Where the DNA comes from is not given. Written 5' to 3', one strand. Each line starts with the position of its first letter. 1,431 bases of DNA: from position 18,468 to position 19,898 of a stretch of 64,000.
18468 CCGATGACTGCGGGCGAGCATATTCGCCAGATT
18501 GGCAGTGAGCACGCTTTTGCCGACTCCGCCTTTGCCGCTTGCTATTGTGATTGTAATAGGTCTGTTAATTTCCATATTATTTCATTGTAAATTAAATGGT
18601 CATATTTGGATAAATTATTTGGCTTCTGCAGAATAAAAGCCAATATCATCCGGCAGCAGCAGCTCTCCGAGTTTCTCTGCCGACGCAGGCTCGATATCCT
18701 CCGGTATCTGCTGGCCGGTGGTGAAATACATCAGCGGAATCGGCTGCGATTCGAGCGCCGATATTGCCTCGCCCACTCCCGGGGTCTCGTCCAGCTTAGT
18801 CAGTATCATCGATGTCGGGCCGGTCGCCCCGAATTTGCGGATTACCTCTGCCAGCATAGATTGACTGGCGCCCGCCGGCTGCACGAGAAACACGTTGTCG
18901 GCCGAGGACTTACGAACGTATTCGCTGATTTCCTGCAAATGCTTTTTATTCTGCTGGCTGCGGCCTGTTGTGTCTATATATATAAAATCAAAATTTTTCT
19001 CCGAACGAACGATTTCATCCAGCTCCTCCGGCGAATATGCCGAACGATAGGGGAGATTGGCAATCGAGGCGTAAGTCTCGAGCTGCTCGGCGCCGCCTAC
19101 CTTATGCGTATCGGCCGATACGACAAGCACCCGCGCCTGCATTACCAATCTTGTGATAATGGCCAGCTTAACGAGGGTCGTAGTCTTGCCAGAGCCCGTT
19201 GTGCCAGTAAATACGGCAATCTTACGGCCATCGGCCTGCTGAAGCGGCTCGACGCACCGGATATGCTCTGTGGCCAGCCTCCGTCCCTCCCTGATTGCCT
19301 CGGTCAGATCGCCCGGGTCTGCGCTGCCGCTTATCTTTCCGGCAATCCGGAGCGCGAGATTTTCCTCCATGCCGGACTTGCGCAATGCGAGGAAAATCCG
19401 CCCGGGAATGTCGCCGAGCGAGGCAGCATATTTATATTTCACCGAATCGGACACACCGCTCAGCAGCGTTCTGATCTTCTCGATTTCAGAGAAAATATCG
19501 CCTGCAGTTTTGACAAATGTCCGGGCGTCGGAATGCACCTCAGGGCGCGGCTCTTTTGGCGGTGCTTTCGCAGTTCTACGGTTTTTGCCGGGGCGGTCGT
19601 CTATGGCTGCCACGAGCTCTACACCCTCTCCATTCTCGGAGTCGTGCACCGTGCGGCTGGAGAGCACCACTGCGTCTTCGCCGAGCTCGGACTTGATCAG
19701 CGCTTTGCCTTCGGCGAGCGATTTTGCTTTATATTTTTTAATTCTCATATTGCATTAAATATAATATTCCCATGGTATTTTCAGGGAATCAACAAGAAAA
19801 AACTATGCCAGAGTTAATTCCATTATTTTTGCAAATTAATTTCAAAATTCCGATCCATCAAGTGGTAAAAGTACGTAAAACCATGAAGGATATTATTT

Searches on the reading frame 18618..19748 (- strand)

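Call 84: search_protein_families(library=pfam, proteins=[window:18618-19748:-], max_evalue=0.0001)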
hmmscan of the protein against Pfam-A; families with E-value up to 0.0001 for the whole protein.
window:18618-19748:- (377 aa): 2 families
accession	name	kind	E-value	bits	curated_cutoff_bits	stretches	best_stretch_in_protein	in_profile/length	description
PF00448.28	SRP54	-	4.6e-36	124.8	22.7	1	177-365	3-195/196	SRP54-type protein, GTPase domain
PF01656.29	CbiA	-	7.5e-05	23.1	25.4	0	177-358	1-119/125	CobQ/CobB/MinD/ParA nucleotide binding domain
